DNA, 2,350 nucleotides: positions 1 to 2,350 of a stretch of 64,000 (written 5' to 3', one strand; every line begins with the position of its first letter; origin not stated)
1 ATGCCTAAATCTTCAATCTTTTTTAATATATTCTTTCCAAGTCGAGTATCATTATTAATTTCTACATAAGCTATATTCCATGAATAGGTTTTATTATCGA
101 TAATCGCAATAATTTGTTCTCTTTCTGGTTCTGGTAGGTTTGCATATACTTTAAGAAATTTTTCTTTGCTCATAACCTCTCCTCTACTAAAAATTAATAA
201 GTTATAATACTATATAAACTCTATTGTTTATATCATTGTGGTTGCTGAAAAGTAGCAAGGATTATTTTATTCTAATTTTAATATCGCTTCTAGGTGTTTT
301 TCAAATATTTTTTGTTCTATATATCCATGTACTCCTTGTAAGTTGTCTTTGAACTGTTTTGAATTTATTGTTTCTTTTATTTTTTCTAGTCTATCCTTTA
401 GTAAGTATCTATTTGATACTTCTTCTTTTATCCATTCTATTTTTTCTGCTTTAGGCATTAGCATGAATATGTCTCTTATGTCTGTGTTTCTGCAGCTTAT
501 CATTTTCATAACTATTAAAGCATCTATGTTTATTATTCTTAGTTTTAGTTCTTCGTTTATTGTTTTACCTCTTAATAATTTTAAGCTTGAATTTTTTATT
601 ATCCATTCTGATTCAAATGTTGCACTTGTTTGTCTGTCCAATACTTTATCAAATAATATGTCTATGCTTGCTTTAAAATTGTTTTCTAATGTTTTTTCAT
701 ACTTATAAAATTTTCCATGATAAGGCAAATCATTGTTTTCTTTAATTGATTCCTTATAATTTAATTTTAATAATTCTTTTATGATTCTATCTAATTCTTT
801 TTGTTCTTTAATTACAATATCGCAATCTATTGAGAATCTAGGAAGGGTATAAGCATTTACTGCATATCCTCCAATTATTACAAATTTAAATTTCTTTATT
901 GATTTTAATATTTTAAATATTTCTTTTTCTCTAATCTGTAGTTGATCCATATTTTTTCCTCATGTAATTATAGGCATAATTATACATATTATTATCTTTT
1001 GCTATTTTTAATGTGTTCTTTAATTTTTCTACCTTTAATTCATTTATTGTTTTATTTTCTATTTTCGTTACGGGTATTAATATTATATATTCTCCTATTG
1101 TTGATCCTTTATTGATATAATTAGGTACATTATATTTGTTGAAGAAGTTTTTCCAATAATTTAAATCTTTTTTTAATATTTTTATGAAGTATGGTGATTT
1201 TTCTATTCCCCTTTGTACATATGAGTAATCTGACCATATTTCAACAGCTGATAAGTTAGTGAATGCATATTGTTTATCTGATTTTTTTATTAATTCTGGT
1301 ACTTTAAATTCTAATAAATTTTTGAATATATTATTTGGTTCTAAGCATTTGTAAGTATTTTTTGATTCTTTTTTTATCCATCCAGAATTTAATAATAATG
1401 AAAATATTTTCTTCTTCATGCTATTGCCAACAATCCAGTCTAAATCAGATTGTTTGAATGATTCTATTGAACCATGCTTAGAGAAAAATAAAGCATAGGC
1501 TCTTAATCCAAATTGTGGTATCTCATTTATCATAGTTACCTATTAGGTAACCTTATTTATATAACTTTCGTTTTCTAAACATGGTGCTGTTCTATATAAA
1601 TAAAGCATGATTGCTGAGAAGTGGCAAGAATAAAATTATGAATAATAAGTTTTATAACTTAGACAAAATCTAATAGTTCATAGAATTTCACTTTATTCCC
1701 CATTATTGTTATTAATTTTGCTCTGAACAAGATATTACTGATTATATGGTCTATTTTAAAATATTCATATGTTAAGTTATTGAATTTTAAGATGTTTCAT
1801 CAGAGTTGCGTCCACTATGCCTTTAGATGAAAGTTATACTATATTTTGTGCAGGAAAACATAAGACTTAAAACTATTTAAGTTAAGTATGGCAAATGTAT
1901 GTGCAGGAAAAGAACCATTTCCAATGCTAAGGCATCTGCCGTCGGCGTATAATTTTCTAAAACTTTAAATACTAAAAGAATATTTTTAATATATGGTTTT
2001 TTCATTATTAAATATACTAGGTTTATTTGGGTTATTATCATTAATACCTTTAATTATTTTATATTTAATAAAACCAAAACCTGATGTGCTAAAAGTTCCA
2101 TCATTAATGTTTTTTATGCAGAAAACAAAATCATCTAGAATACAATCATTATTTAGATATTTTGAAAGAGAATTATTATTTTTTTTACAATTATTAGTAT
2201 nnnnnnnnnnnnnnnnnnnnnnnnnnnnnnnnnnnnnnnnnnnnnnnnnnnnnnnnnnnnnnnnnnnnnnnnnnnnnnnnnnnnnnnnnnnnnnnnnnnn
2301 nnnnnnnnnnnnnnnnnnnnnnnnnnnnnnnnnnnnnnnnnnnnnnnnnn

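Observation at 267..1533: Translationally coupled two-gene module resembling an AbiEi/AbiEii type IV toxin-antitoxin (abortive infection) pair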

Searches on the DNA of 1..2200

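Call 20: search_rna_families(source=window, start=1, end=2200, threshold=evalue, max_evalue=1)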
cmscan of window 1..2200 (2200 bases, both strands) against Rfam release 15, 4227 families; matches with E-value up to 1: 1.
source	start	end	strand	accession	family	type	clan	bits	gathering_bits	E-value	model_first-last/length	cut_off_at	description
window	1408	1487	+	RF01279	snoR53Y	Gene; snRNA; snoRNA; CD-box;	CL00080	22.7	43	0.42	1-76/76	no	Small nucleolar RNA snoR53Y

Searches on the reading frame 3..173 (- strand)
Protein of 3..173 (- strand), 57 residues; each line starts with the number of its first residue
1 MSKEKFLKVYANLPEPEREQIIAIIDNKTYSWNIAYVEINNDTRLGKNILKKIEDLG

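Call 43: search_protein_families(library=pfam, proteins=[window:3-173:-], max_evalue=0.1)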
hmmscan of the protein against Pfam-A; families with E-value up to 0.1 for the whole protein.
window:3-173:- (57 aa): 1 family
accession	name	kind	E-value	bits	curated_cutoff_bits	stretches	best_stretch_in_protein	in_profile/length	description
PF13035.11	DUF3896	-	0.022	15.4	25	1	12-41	29-56/61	Protein of unknown function (DUF3896)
